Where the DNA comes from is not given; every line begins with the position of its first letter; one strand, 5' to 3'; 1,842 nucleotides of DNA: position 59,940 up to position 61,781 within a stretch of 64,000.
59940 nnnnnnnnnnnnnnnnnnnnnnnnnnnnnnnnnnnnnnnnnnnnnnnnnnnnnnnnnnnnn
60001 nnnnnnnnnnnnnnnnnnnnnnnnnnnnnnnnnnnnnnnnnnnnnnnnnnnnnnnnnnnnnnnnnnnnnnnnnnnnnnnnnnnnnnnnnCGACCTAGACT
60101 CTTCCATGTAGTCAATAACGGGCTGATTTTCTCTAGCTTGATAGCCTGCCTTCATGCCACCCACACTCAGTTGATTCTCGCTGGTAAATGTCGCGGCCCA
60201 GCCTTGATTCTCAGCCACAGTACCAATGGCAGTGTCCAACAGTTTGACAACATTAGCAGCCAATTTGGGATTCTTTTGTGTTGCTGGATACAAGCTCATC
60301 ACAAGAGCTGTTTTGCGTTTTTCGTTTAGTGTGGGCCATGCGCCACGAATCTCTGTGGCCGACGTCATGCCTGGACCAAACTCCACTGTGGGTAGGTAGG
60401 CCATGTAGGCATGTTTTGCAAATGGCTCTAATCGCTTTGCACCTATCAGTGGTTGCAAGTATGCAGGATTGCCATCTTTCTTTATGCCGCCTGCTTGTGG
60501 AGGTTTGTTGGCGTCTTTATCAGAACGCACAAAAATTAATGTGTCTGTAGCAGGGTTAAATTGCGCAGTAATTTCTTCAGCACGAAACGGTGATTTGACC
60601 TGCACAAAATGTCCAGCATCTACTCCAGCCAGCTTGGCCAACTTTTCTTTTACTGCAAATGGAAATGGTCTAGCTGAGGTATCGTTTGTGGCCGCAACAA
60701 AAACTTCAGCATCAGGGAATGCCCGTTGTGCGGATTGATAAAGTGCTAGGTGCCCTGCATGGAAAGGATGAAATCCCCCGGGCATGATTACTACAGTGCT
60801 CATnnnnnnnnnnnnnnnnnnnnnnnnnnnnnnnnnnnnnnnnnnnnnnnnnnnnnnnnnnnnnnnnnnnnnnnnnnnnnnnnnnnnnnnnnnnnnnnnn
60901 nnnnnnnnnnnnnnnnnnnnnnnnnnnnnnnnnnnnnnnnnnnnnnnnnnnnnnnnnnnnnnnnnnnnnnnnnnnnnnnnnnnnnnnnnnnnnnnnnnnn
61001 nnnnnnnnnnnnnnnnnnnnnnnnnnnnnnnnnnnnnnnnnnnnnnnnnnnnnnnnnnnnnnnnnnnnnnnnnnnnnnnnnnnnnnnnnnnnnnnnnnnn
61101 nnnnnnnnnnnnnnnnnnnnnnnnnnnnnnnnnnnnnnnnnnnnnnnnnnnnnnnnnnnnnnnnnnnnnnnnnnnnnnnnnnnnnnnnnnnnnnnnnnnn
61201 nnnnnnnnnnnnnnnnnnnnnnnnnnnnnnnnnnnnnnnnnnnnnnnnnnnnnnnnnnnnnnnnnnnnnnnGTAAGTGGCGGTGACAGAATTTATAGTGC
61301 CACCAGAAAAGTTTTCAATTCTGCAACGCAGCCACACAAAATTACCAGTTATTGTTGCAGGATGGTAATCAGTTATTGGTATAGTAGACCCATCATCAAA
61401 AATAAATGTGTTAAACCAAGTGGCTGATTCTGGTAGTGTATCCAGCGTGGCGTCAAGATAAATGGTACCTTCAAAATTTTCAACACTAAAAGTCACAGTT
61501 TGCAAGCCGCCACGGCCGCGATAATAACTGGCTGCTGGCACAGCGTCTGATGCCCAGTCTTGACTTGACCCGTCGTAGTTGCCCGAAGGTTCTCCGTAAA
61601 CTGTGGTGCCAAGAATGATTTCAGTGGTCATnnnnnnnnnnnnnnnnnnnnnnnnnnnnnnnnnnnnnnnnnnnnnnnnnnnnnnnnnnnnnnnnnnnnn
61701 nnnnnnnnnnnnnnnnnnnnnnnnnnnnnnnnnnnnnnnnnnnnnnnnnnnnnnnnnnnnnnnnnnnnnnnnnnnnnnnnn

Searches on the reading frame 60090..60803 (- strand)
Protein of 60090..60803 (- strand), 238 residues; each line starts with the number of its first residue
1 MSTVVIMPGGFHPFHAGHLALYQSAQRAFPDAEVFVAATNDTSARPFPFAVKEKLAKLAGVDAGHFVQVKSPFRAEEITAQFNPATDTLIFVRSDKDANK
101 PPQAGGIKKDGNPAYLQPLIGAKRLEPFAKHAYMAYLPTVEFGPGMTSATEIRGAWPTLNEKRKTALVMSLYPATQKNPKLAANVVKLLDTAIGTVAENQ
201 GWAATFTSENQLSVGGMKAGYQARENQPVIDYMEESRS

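Call 21: search_protein_families(library=pfam, proteins=[window:60090-60803:-], max_evalue=0.01)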
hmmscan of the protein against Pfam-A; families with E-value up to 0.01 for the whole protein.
window:60090-60803:- (238 aa): 1 family
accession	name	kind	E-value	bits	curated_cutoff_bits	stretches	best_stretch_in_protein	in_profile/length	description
PF01467.32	CTP_transf_like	-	0.00013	22.6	21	1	6-93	1-86/133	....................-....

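Call 72: search_protein_families(library=phrogs, proteins=[window:60090-60803:-], max_evalue=0.01)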
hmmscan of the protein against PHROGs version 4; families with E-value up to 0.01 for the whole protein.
window:60090-60803:- (238 aa): 3 families
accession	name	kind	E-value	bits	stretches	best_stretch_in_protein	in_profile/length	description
phrog_29208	-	unknown function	0.0017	19.1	1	3-69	4-66/163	-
phrog_395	-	other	0.0018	19.1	1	3-55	12-64/373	cytidyltransferase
phrog_3041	-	other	0.0044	16.4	1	2-91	50-145/678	cytidyltransferase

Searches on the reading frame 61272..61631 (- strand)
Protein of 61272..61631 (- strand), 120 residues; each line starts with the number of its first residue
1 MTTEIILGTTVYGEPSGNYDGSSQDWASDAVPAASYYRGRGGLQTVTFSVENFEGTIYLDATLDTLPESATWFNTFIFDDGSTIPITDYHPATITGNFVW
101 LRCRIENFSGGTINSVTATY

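Call 72: search_protein_families(library=phrogs, proteins=[window:61272-61631:-], max_evalue=0.01)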
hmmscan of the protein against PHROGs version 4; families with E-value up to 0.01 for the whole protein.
window:61272-61631:- (120 aa): 2 families
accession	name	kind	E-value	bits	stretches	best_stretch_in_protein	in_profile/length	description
phrog_13657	-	unknown function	4.2e-09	37.3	1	25-75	38-88/165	-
phrog_14467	-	head and packaging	0.0003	21.2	1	18-105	191-292/323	virion structural protein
